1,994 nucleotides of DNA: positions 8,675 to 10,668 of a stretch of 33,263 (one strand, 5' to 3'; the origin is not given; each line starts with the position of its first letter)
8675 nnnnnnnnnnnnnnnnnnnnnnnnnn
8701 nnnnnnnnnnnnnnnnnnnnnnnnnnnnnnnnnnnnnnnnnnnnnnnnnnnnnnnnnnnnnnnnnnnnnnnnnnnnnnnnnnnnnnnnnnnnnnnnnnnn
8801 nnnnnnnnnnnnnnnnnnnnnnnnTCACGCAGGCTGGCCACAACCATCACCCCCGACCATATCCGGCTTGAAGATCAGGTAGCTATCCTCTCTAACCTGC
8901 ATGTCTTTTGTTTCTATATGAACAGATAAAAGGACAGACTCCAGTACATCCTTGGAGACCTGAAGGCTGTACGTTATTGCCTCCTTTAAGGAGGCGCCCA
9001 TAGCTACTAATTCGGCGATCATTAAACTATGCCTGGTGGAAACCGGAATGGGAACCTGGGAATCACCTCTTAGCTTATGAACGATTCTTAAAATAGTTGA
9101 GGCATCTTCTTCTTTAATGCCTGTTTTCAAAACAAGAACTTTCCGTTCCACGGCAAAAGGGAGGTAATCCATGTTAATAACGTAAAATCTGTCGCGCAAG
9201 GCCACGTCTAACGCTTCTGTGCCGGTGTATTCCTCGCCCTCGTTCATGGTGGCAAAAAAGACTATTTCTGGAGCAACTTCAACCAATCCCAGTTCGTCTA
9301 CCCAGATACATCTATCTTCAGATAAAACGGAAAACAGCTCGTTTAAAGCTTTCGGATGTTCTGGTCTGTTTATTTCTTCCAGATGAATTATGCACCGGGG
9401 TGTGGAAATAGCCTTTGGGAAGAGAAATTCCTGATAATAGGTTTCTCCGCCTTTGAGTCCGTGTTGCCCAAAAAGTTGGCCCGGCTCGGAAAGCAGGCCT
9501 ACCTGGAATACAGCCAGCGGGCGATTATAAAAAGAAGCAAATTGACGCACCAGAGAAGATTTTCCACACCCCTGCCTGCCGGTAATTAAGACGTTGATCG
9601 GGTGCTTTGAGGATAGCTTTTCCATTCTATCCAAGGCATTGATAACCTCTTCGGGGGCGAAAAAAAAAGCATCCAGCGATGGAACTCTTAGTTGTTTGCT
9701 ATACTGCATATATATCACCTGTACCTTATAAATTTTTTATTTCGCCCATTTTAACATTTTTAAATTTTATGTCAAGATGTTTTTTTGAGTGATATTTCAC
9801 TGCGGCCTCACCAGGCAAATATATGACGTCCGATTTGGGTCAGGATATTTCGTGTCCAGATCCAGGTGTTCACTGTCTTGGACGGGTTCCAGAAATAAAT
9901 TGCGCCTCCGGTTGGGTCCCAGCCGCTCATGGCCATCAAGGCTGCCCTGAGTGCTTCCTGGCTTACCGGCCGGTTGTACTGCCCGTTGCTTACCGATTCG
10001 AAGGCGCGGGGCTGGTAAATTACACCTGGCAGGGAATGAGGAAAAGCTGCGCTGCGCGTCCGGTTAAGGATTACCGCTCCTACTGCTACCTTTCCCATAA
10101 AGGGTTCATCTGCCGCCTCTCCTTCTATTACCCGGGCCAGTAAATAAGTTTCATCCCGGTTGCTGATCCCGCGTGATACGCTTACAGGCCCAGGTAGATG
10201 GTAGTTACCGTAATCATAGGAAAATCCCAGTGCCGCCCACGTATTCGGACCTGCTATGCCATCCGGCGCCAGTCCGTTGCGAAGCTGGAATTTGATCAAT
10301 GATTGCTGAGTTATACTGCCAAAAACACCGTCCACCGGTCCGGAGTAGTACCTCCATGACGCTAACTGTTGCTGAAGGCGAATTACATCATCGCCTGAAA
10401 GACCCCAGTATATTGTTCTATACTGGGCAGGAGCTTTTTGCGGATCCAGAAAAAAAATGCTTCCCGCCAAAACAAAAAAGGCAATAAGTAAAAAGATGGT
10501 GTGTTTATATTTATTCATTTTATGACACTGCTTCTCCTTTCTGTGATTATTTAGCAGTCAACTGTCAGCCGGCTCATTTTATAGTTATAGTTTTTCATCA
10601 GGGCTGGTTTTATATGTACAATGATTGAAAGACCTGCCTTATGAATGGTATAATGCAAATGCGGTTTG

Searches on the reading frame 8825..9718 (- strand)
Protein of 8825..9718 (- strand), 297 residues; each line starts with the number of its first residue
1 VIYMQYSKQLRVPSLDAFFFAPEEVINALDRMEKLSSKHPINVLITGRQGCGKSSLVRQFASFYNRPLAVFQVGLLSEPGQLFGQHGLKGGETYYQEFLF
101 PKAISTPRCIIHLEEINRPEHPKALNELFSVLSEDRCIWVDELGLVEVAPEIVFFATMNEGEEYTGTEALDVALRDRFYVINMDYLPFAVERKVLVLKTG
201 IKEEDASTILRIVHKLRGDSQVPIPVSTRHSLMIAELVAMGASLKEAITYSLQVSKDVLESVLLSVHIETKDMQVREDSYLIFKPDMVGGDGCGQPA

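Call 3: search_protein_families(library=pfam, proteins=[window:8825-9718:-], max_evalue=0.01)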
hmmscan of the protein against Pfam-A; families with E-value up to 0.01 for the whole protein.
window:8825-9718:- (297 aa): 9 families
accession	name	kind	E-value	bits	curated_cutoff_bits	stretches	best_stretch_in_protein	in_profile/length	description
PF07728.20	AAA_5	-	2.7e-19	70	22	1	42-178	1-139/139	AAA domain (dynein-related subfamily)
PF13191.12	AAA_16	-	2.3e-05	25.4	32.6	1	29-67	12-51/167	AAA ATPase domain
PF08406.16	CbbQ_C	-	7.3e-05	23.3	20.6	1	191-252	1-64/85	CbbQ/NirQ/NorQ C-terminal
PF20030.5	bpMoxR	-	0.00053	19.6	27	1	41-204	32-185/205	MoxR domain in the MoxR-vWA-beta-propeller ternary systems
PF00004.35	AAA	-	0.0011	19.8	21.2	1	43-178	1-123/131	ATPase family associated with various cellular activities (AAA)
PF07726.17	AAA_3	-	0.0016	18.8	27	1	43-179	2-130/131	ATPase family associated with various cellular activities (AAA)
PF05673.19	DUF815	-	0.0017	18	23.8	1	38-66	51-80/249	Protein of unknown function (DUF815)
PF01637.24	ATPase_2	-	0.0019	18.5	33.2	1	28-62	7-42/225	ATPase domain predominantly from Archaea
PF05621.17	TniB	-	0.0065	16.4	22.4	0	27-64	18-59/189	Bacterial TniB protein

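Call 4: search_protein_families(library=ncbifam, proteins=[window:8825-9718:-], max_evalue=0.01)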
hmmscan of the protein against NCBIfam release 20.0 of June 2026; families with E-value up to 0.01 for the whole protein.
window:8825-9718:- (297 aa): 4 families
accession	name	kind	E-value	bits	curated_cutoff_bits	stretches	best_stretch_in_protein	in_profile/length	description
TIGR02640.1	gas_vesic_GvpN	equivalog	5.7e-18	65.4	266.8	1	115-261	113-260/262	gas vesicle protein GvpN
TIGR02031.1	BchD-ChlD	equivalog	0.00049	18.9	499.55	1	43-196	19-176/608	magnesium chelatase ATPase subunit D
TIGR03420.1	DnaA_homol_Hda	equivalog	0.0073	15.9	194.8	0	13-64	12-62/226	DnaA regulatory inactivator Hda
TIGR00954.1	3a01203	subfamily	0.0081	14.6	918.9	0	38-63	477-502/660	peroxysomal long chain fatty acyl transporter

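Call 26: find_encoding_contigs(protein=window:8825-9709:-, flank=10000, max_places=6)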
Protein window:8825-9709:- (294 aa): 9 contigs read that carry it; 6 places shown.
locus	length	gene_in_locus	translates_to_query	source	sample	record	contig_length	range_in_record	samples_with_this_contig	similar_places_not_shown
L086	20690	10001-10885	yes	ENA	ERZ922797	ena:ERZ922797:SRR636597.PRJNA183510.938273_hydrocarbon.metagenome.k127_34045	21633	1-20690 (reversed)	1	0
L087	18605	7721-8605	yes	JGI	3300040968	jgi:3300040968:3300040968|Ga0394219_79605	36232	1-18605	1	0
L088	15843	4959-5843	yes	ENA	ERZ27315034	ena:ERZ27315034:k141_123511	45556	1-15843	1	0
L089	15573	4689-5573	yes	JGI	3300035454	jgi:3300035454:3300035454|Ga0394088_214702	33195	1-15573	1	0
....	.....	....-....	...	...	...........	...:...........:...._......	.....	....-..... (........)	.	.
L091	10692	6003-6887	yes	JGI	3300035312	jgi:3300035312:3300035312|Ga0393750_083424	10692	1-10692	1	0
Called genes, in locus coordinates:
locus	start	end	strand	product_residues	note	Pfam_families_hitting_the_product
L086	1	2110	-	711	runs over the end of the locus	PF01751:Toprim, PF01131:Topoisom_bac, PF01396:Zn_ribbon_Top1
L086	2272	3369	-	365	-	PF02481:DNA_processg_A, PF18306:LDcluster4 (weak), PF17782:WHD_DprA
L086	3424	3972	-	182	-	-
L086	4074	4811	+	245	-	PF00753:Lactamase_B, PF19583:ODP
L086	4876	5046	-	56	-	-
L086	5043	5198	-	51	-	PF09720:Unstab_antitox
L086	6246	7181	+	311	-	PF01522:Polysacc_deac_1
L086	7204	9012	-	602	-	PF00009:GTP_EFTU, PF22042:EF-G_D2 (weak), PF03144:GTP_EFTU_D2, PF00679:EFG_C, PF06421:LepA_C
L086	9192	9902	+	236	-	PF01471:PG_binding_1, PF07486:Hydrolase_2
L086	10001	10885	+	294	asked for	PF07728:AAA_5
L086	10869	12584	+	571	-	-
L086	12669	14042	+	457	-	PF20769:YPEB_N, PF14620:YPEB_PepSY1-2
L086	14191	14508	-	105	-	PF04358:DsrC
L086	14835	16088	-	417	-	PF00275:EPSP_synthase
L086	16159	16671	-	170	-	PF13485:Peptidase_MA_2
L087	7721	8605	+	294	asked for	PF07728:AAA_5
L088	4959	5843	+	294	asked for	PF07728:AAA_5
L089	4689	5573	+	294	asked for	PF07728:AAA_5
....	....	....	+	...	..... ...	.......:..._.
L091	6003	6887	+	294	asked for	PF07728:AAA_5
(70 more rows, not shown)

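Call 30: search_solved_structures(query=window:8825-9709:-, max_evalue=0.001)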
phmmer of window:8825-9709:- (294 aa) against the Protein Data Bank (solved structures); distinct sequences matched with E-value up to 0.001: 9.
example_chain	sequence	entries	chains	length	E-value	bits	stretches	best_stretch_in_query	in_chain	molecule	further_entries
6hyp_A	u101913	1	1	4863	1.1e-19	74.2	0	33-192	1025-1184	Midasin,Midasin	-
6i27_A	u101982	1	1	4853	1.1e-19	74.2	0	33-192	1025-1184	Midasin,Midasin,Midasin,Midasin,Midasin,Midasin,Midasin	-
6i26_A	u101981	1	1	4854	1.1e-19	74.2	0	33-192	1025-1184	Midasin,Midasin,Midasin,Midasin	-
5jcs_s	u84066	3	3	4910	1.1e-19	74.2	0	33-192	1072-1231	Midasin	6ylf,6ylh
9qh4_A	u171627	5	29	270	2.1e-14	56.9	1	13-247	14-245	Protein NorQ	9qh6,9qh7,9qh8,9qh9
6or5_A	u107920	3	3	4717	5.5e-14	55.5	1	34-213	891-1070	Midasin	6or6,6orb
9qhd_A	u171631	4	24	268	1.2e-13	54.4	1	35-247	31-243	Nitric oxide reductase NorQ protein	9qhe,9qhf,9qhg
5c3c_A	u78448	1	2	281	9.4e-09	38.4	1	37-249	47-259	CbbQ/NirQ/NorQ domain protein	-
6l1q_C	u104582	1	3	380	0.00066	22.5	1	36-241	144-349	CbbQ protein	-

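Call 77: search_protein_families(library=padloc, proteins=[window:8825-9709:-], max_evalue=0.01)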
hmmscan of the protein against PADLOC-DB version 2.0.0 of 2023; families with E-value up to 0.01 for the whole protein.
window:8825-9709:- (294 aa): 2 families
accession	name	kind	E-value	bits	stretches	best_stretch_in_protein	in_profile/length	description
PDLC04140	mad8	-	0.0048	14.5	0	39-58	29-48/314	mads_8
PDLC02196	IetA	-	0.0056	14.1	0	23-68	108-153/374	-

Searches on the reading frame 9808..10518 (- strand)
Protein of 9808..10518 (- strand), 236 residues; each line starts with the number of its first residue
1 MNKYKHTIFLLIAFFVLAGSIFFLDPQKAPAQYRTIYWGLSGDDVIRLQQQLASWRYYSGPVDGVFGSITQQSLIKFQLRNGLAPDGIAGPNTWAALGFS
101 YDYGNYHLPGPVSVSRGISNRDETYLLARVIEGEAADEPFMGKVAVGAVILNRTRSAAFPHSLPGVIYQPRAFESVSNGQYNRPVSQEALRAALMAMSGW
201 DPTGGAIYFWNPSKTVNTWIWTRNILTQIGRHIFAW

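Call 3: search_protein_families(library=pfam, proteins=[window:9808-10518:-], max_evalue=0.01)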
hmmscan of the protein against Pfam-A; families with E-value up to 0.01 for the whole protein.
window:9808-10518:- (236 aa): 3 families
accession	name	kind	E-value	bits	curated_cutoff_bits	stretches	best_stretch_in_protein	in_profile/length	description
PF07486.17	Hydrolase_2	-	6e-32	110.7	27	1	138-235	2-100/100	Cell Wall Hydrolase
PF01471.23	PG_binding_1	-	2.1e-20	73.1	23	1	41-97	1-57/57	Putative peptidoglycan binding domain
PF09374.15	PG_binding_3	-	0.009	16.6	24.6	0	72-108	8-42/76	Predicted Peptidoglycan domain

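Call 4: search_protein_families(library=ncbifam, proteins=[window:9808-10518:-], max_evalue=0.01)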
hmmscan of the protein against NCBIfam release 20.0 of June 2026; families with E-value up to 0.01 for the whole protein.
window:9808-10518:- (236 aa): 4 families
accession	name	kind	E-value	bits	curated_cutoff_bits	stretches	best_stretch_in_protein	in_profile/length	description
TIGR02869.1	spore_SleB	equivalog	5.8e-74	248.3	236.5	1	33-235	4-200/201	spore cortex-lytic enzyme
NF052335.1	PdgHdaseHSB129560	equivalog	3.4e-09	36.5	500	1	38-99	202-263/330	peptidoglycan hydrolase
TIGR03979.1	His_Ser_Rich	equivalog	4.4e-08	33.3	121.65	1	45-99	134-188/190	His-Xaa-Ser repeat protein HxsA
NF052336.1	PdgHdaseHSB100310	equivalog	2.7e-07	30.3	500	1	49-97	265-313/316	peptidoglycan hydrolase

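Call 27: find_encoding_contigs(protein=window:9808-10518:-, flank=10000, max_places=6)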
Protein window:9808-10518:- (236 aa): 11 contigs read that carry it; 6 places shown.
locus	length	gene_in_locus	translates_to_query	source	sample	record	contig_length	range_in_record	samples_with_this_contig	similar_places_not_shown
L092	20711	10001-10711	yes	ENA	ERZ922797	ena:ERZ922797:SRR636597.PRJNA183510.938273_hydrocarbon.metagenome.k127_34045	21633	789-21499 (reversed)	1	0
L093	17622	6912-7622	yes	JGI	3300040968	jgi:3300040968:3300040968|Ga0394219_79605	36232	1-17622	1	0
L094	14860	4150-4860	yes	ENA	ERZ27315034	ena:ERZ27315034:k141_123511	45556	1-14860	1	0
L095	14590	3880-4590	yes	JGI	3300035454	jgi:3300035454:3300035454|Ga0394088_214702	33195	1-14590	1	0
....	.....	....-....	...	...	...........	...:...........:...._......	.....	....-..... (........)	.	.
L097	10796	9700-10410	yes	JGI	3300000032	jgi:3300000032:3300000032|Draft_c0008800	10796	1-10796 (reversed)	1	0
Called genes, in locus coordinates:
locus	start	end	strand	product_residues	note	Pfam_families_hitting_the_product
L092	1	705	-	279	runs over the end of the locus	?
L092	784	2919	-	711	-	PF01751:Toprim, PF01131:Topoisom_bac, PF01396:Zn_ribbon_Top1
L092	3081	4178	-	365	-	PF02481:DNA_processg_A, PF18306:LDcluster4 (weak), PF17782:WHD_DprA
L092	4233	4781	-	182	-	-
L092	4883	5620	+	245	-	PF00753:Lactamase_B, PF19583:ODP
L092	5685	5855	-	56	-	-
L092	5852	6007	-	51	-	PF09720:Unstab_antitox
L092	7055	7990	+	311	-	PF01522:Polysacc_deac_1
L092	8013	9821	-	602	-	PF00009:GTP_EFTU, PF22042:EF-G_D2 (weak), PF03144:GTP_EFTU_D2, PF00679:EFG_C, PF06421:LepA_C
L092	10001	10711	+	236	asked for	PF01471:PG_binding_1, PF07486:Hydrolase_2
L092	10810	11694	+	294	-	PF07728:AAA_5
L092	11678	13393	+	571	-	-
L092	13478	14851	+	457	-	PF20769:YPEB_N, PF14620:YPEB_PepSY1-2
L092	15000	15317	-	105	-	PF04358:DsrC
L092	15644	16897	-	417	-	PF00275:EPSP_synthase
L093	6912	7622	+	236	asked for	PF01471:PG_binding_1, PF07486:Hydrolase_2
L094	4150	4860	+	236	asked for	PF01471:PG_binding_1, PF07486:Hydrolase_2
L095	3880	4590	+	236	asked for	PF01471:PG_binding_1, PF07486:Hydrolase_2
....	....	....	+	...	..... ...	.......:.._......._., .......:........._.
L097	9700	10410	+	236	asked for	PF01471:PG_binding_1, PF07486:Hydrolase_2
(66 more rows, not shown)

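Call 70: list_cluster_members(proteins=[P0121, P0001, window:9808-10518:-])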
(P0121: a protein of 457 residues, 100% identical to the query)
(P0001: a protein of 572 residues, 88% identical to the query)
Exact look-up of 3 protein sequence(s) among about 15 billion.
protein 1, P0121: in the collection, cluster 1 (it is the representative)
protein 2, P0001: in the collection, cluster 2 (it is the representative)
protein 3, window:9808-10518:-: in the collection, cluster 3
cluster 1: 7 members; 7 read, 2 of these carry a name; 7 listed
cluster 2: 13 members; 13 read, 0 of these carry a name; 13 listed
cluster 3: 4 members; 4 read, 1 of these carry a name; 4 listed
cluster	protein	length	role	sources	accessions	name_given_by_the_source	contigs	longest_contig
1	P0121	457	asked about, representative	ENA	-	-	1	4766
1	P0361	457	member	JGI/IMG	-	-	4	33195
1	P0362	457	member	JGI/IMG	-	germination protein YpeB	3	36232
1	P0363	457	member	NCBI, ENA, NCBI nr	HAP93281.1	MAG TPA: germination protein YpeB [Desulfotomaculum sp.] | germination protein YpeB [Desulfotomaculum sp.]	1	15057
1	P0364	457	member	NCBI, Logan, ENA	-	-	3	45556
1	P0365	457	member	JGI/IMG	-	-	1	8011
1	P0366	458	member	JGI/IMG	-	-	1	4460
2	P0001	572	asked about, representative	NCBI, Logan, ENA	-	-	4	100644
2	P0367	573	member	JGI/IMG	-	-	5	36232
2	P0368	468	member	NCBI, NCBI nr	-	-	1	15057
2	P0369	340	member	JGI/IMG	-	-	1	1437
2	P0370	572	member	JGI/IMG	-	-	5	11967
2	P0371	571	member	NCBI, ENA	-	-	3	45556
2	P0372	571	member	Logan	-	-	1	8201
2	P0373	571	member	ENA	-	-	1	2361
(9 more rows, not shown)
